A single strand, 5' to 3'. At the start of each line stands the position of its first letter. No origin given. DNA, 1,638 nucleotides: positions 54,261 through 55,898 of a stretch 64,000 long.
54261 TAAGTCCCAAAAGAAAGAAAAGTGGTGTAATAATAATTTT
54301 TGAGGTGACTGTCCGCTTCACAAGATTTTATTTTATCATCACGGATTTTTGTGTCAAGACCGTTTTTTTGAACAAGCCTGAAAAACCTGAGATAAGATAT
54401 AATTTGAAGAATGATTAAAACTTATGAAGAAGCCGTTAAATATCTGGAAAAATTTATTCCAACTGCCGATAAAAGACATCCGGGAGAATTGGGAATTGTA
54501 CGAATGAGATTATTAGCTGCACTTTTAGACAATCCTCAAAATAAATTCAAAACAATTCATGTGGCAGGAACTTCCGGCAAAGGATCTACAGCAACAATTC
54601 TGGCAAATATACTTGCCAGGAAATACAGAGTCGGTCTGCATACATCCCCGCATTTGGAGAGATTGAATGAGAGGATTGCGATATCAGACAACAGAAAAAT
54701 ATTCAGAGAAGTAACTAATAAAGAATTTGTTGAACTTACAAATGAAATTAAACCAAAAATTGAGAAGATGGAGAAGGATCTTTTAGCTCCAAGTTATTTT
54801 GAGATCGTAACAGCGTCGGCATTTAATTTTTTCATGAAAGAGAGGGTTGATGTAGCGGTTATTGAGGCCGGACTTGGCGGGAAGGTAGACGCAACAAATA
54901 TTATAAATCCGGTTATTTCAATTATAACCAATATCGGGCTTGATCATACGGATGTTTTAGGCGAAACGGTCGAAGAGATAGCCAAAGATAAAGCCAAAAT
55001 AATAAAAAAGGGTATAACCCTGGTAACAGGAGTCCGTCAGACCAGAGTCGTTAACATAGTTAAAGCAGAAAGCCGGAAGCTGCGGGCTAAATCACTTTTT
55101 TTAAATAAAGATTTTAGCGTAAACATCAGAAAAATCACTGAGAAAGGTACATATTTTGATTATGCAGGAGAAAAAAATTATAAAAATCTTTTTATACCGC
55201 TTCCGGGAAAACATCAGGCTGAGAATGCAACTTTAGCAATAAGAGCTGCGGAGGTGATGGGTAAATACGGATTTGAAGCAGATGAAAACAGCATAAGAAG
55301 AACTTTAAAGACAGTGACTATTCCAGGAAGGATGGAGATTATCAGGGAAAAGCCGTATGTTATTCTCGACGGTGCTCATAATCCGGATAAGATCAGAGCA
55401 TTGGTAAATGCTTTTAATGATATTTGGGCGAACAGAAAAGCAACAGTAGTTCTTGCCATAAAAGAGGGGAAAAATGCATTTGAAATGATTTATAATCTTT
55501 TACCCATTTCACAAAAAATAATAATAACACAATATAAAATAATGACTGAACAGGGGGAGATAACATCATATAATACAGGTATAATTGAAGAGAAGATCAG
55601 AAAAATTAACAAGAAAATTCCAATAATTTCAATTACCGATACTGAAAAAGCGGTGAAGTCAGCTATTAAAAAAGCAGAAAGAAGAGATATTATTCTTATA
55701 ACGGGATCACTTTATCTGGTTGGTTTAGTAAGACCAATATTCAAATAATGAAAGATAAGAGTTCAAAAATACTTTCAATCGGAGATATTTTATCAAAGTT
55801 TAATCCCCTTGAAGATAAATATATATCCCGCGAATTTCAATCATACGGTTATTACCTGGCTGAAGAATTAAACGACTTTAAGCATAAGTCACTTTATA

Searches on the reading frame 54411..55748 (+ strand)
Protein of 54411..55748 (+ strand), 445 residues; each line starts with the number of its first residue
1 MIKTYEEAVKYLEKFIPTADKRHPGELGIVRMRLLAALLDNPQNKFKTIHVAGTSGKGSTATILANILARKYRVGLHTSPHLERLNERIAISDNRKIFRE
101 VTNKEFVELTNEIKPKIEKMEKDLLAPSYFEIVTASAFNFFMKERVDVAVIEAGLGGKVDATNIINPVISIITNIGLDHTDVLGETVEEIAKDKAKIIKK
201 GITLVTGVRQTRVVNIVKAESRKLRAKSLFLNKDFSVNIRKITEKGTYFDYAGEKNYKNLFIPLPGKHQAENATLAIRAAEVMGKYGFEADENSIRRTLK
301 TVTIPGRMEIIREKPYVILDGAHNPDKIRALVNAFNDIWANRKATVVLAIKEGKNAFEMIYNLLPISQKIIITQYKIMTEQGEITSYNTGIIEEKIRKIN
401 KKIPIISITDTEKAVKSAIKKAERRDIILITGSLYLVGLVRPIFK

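Call 97: find_encoding_contigs(protein=window:54411-55748:+, flank=10000, max_places=1)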
Protein window:54411-55748:+ (445 aa): 23 contigs read that carry it; 1 place shown.
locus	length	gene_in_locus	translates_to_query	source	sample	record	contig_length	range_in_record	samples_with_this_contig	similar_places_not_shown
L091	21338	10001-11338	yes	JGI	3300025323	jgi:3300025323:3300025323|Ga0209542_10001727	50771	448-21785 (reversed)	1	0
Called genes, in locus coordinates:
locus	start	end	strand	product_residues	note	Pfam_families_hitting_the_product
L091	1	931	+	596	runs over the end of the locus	PF04675:DNA_ligase_A_N, PF01068:DNA_ligase_A_M, PF04679:DNA_ligase_A_C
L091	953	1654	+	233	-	PF00535:Glycos_transf_2, PF10111:Glyco_tranf_2_2, PF13641:Glyco_tranf_2_3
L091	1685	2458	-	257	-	PF00535:Glycos_transf_2, PF10111:Glyco_tranf_2_2 (weak), PF13641:Glyco_tranf_2_3 (weak)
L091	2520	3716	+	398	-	PF04101:Glyco_tran_28_C, PF06722:EryCIII-like_C, PF00201:UDPGT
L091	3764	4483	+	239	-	PF08713:DNA_alkylation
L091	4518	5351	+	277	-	PF00535:Glycos_transf_2, PF10111:Glyco_tranf_2_2, PF13506:Glyco_transf_21 (weak), PF13641:Glyco_tranf_2_3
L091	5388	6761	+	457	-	PF27218:MJ0043_C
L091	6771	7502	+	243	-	PF02585:PIG-L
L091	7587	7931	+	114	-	PF09685:MamF_MmsF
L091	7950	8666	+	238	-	PF00156:Pribosyltran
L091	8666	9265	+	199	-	PF01195:Pept_tRNA_hydro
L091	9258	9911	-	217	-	-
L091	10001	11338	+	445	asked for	PF08245:Mur_ligase_M, PF02875:Mur_ligase_C, PF27239:FOL3_C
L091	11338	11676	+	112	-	-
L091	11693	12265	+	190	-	PF09335:VTT_dom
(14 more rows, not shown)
